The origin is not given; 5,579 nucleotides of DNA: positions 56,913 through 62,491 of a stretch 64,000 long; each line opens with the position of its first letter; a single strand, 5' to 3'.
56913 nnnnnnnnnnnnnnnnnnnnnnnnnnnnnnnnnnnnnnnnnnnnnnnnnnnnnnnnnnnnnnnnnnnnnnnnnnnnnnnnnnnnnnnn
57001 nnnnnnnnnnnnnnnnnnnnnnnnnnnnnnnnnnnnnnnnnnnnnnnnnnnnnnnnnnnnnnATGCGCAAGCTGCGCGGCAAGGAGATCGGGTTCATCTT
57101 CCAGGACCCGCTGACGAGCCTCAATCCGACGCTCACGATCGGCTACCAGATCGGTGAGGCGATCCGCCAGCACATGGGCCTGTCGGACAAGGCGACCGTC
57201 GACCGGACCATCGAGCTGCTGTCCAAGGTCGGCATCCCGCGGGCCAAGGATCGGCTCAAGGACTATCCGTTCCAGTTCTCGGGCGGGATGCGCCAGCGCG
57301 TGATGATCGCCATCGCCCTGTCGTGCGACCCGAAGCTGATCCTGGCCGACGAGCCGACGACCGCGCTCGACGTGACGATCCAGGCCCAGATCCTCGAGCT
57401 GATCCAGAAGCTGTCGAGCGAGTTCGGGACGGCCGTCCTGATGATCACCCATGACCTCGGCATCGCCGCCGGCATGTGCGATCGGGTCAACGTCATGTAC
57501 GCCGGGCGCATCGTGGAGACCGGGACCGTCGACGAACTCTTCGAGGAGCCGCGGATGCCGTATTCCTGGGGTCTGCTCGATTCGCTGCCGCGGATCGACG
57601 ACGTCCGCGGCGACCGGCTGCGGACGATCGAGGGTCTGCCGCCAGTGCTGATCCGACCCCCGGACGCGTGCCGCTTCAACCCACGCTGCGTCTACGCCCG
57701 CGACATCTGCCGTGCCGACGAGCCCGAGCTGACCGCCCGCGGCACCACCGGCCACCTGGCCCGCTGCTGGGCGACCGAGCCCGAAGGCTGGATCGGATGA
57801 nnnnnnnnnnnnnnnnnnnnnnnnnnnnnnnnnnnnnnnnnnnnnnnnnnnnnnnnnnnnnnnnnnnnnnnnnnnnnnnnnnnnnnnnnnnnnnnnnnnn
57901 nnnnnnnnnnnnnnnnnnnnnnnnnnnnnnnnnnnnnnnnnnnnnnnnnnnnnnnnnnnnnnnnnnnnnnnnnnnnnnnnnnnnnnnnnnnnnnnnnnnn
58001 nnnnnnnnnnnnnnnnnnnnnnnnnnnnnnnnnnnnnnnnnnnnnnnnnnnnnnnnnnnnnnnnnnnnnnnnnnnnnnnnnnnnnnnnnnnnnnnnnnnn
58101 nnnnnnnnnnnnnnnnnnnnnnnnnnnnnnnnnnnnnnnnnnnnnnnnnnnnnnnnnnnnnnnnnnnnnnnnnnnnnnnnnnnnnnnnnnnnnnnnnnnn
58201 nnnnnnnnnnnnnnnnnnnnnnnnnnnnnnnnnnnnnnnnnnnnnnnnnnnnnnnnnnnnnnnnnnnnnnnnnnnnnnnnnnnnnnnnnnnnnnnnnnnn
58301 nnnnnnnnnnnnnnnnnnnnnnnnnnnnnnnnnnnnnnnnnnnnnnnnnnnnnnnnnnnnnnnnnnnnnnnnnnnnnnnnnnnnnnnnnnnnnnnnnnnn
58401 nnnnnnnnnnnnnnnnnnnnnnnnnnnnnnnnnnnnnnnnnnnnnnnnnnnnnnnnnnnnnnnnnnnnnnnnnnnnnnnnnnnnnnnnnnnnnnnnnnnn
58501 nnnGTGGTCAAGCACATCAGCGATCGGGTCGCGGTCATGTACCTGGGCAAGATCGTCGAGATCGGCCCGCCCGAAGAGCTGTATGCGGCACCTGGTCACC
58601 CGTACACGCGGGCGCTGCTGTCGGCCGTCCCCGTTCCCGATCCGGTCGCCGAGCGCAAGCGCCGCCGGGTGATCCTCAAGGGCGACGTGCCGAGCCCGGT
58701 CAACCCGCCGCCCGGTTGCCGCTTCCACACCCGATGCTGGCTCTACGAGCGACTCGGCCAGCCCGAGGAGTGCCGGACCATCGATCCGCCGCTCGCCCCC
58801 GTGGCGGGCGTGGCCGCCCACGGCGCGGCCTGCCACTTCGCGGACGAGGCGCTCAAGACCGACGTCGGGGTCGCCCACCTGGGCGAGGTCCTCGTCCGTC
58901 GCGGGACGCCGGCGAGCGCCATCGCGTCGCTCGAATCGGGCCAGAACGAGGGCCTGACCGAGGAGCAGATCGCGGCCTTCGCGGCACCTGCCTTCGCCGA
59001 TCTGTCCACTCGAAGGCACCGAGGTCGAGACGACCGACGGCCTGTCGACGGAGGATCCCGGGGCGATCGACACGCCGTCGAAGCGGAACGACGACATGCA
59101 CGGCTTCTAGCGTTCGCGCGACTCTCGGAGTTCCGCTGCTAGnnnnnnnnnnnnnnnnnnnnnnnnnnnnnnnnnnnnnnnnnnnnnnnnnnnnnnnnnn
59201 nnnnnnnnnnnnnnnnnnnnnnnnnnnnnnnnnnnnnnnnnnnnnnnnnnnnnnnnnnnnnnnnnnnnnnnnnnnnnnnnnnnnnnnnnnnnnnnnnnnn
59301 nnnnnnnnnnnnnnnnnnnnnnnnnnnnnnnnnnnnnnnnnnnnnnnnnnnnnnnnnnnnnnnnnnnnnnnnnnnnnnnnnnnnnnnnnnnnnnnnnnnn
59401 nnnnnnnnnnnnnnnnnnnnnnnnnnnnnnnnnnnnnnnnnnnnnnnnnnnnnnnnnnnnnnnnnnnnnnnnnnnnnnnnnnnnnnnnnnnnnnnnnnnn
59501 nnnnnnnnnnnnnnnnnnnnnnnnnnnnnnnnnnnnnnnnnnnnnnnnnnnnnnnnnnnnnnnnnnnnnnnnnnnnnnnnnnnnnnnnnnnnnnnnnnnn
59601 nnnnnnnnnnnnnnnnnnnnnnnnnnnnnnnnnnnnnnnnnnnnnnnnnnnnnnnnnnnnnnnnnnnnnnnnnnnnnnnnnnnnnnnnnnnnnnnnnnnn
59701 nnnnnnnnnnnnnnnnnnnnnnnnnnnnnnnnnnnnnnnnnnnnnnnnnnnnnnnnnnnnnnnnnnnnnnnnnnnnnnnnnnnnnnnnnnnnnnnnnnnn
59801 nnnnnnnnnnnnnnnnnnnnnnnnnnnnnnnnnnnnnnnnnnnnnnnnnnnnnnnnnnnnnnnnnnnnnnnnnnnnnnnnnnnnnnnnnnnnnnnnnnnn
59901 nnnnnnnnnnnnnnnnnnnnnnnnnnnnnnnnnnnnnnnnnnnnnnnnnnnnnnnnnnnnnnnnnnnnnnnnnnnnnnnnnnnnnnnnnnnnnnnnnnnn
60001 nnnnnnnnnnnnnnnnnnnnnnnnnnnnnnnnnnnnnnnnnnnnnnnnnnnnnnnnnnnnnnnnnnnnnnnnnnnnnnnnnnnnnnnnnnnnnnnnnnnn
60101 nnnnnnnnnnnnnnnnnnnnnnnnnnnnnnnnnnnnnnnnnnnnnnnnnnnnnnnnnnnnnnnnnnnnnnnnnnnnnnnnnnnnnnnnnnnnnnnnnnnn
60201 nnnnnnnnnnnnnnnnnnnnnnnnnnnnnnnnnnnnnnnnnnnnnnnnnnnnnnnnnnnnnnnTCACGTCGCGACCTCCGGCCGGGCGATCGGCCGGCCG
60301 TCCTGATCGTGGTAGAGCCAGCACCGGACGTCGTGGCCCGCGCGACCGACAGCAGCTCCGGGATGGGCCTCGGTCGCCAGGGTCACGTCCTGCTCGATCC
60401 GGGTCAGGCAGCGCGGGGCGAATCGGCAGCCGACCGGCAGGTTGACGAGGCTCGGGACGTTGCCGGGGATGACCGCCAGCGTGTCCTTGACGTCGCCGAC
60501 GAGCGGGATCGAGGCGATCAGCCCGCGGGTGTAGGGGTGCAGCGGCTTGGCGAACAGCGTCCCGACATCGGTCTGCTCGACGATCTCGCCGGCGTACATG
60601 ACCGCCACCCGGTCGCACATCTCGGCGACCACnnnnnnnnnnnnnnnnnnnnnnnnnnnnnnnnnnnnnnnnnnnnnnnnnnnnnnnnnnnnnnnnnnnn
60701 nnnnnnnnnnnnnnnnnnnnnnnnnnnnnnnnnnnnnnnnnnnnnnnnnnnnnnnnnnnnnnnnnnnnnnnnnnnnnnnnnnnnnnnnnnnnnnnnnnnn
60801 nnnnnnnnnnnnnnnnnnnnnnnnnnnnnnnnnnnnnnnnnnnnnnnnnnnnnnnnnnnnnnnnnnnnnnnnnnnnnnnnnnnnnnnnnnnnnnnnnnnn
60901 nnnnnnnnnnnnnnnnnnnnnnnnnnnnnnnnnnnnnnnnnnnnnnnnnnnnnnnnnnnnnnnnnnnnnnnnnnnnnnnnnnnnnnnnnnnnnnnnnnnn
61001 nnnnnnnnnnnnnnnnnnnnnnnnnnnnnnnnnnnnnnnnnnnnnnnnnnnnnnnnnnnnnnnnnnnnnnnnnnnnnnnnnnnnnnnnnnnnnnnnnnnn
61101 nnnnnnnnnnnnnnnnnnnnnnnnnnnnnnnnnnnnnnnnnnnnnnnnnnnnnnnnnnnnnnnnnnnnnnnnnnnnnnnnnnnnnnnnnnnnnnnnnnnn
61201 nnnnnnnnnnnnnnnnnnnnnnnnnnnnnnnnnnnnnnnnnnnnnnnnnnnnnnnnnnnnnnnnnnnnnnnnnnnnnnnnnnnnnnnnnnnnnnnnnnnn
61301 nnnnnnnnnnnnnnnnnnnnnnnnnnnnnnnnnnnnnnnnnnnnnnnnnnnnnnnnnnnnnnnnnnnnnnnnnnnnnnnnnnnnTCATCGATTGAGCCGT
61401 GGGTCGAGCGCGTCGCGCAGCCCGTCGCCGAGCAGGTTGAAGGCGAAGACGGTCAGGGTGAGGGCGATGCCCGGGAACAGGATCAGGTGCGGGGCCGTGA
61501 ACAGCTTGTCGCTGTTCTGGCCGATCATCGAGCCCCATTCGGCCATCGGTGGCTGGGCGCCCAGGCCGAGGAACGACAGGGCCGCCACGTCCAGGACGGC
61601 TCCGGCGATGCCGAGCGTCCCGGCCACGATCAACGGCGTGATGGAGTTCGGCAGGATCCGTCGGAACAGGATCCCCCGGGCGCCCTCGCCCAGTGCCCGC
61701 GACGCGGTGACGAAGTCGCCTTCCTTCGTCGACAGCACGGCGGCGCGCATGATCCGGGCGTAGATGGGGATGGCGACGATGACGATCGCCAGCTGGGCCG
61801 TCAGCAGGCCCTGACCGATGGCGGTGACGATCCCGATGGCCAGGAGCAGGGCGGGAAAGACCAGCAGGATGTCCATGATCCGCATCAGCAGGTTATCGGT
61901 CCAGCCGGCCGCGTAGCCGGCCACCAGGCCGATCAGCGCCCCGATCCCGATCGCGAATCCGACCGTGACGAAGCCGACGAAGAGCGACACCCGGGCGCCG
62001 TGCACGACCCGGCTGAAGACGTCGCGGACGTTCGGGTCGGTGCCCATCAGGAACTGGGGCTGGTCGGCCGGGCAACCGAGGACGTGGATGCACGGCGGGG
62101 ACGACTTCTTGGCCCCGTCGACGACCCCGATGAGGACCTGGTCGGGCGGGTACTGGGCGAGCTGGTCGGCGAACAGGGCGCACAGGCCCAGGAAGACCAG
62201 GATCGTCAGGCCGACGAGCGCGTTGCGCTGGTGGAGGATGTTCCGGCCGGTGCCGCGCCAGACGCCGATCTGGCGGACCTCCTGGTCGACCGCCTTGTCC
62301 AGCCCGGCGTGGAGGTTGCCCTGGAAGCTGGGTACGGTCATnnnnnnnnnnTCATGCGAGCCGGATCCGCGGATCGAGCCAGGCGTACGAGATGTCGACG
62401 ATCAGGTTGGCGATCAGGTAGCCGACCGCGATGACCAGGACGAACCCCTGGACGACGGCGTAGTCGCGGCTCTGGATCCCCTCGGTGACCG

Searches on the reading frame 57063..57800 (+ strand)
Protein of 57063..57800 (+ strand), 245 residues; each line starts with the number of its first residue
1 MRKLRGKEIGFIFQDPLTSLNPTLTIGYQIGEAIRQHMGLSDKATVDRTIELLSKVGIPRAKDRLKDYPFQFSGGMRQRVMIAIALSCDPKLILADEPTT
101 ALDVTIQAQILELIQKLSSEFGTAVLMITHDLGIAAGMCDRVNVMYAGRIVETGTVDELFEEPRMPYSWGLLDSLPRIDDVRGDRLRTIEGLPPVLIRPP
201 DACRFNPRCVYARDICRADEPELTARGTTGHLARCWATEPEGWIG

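Call 26: search_protein_families(library=pfam, proteins=[window:57063-57800:+])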
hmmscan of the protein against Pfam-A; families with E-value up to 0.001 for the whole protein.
window:57063-57800:+ (245 aa): 3 families
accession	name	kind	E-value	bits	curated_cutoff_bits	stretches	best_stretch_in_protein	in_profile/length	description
PF08352.17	oligo_HPY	-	7.6e-18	65.1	27.1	1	151-216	1-65/65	Oligopeptide/dipeptide transporter, C-terminal region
PF00005.33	ABC_tran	-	6.7e-16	59.6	25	1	3-100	55-137/137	ABC transporter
PF13304.12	AAA_21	-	6e-06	27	27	1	62-134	228-302/304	AAA domain, putative AbiEii toxin, Type IV TA system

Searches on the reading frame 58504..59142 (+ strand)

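Call 26: search_protein_families(library=pfam, proteins=[window:58504-59142:+])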
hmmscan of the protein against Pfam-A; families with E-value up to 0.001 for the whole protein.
window:58504-59142:+ (212 aa): 1 family
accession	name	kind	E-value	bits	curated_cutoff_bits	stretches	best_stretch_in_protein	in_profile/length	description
PF08352.17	oligo_HPY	-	2.9e-17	63.2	27.1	1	18-80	1-60/65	Oligopeptide/dipeptide transporter, C-terminal region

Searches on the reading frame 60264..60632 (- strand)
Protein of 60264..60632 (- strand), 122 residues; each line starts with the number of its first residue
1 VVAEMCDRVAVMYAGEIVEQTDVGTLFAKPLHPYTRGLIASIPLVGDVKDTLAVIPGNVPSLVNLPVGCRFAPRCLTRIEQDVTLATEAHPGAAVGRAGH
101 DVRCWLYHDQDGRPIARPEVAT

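Call 26: search_protein_families(library=pfam, proteins=[window:60264-60632:-])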
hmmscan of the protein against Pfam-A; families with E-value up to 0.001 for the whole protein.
window:60264-60632:- (122 aa): 1 family
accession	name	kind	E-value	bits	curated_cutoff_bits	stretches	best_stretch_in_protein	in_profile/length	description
PF08352.17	oligo_HPY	-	1.5e-18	67.4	27.1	1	18-78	1-61/65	Oligopeptide/dipeptide transporter, C-terminal region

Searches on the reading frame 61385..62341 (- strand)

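Call 26: search_protein_families(library=pfam, proteins=[window:61385-62341:-])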
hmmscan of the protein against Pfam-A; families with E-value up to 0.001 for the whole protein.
window:61385-62341:- (318 aa): 2 families
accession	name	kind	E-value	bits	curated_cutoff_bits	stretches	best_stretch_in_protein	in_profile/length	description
PF00528.27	BPD_transp_1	-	5.6e-33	114.6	26.4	1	134-317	1-183/184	Binding-protein-dependent transport system inner membrane component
PF12911.12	OppC_N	-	2.7e-08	34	23.9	1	28-69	3-44/53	N-terminal TM domain of oligopeptide transport permease C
